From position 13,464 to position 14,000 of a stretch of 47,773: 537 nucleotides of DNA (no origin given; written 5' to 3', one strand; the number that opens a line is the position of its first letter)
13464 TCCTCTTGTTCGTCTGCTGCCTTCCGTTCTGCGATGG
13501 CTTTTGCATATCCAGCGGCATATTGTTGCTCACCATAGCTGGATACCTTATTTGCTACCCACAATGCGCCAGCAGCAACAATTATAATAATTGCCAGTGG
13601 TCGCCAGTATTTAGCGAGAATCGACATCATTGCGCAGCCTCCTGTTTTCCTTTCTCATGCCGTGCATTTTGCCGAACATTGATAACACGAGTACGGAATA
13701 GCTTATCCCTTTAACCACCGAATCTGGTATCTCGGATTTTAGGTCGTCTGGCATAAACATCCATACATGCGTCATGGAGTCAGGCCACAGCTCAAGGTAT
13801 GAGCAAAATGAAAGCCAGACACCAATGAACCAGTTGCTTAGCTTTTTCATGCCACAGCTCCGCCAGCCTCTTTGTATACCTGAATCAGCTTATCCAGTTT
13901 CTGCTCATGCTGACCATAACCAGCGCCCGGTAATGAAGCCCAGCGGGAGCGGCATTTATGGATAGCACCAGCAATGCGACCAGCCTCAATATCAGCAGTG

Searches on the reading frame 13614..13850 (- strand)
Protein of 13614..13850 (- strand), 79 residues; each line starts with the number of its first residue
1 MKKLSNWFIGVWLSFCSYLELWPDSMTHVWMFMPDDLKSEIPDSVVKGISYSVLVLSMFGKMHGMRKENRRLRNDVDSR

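Call 90: search_dna_similar(query=window:13614-13850:-, collection=phages, mode=protein, rows=spread, max_rows=25, max_evalue=0.001)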
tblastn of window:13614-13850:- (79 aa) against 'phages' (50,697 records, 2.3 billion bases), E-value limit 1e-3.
Records with a match: 211; places in all: 213; records where one place covers at least 80% of the query: 203.
Best place of each record, by identity: >=99% 7; 95-99% 1; 80-90% 2; 60-80% 189; <60% 12.
By first word of the organism name: Salmonella 128; Klebsiella 46; Escherichia 20; Shigella 4; Flyfo 2; Vibrio 2; Aeromonas 2; Burkholderia 2; Xanthomonas 2; Acinetobacter 1; and 2 more.
By host as written in the record: - 71; Klebsiella pneumoniae 29; Escherichia coli 10; Salmonella enterica 9; Salmonella enterica subsp. enterica serovar Typhimurium 9; Salmonella sp. 8; Salmonella enterica subsp. enterica serovar Enteritidis 4; Klebsiella pneumoniae DA591 4; and 46 more.
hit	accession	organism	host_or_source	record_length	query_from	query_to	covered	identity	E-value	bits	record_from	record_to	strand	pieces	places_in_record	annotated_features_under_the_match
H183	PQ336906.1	Salmonella phage CHRF_10034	Salmonella enterica subsp. enterica ...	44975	1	79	100%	100.0%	2e-46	162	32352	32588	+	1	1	holin | Rz-like spanin | endolysin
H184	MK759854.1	Shigella phage DS8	Shigella flexneri strain ATCC 29903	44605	1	79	100%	70.9%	3e-35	130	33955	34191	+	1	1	hypothetical protein (x2) | lysozyme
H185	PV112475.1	Salmonella phage LPST49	Salmonella sp. LST3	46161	1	79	100%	70.9%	4e-35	130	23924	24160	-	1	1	hypothetical protein (x2) | lysozyme RrrD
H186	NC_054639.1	Salmonella phage Skate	Salmonella enterica subsp. enterica ...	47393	1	79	100%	70.9%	7e-35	129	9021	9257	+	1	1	holin | Rz-like spanin | ribosome_binding_site | endolysin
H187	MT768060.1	Escherichia phage vB_EcoS_swi2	-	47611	1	79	100%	69.6%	1e-34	128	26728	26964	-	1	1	hypothetical protein | inner-membrance spanin protein RZ | glycoside hydrolase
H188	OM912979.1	Salmonella phage CF-SP1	Salmonella enterica subsp. enterica ...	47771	1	79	100%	69.6%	2e-34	128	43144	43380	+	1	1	hypothetical protein (x2) | endolysin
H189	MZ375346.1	Salmonella phage seszw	-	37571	1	79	100%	69.6%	6e-34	126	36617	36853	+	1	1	holin protein | tail protein | lysin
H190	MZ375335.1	Salmonella phage seszw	-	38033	1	79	100%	69.6%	6e-34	126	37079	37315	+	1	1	holin protein | tail protein | lysin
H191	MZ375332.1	Salmonella phage seszw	-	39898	1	79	100%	69.6%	6e-34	126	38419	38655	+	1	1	holin protein | tail protein | lysin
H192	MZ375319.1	Salmonella phage seszw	-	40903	1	79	100%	69.6%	6e-34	126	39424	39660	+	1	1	holin protein | tail protein | lysin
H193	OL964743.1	Salmonella phage seszw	-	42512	1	79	100%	69.6%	6e-34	126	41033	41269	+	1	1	hypothetical protein | tail protein | glycoside hydrolase family protein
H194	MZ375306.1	Salmonella phage seszw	-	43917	1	79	100%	69.6%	6e-34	126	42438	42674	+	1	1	holin protein | tail protein | lysin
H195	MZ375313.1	Salmonella phage seszw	-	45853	1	79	100%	69.6%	6e-34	126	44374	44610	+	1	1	holin protein | tail protein | lysin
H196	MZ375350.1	Salmonella phage seszw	-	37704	1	79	100%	69.6%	1e-33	126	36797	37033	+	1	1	holin protein | tail protein | lysin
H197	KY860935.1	Salmonella phage LPST10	Salmonella enterica serovar Typhimurium ...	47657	1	79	100%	65.8%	3e-32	121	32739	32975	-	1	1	holin protein | inner-membrane spanin protein Rz | lysin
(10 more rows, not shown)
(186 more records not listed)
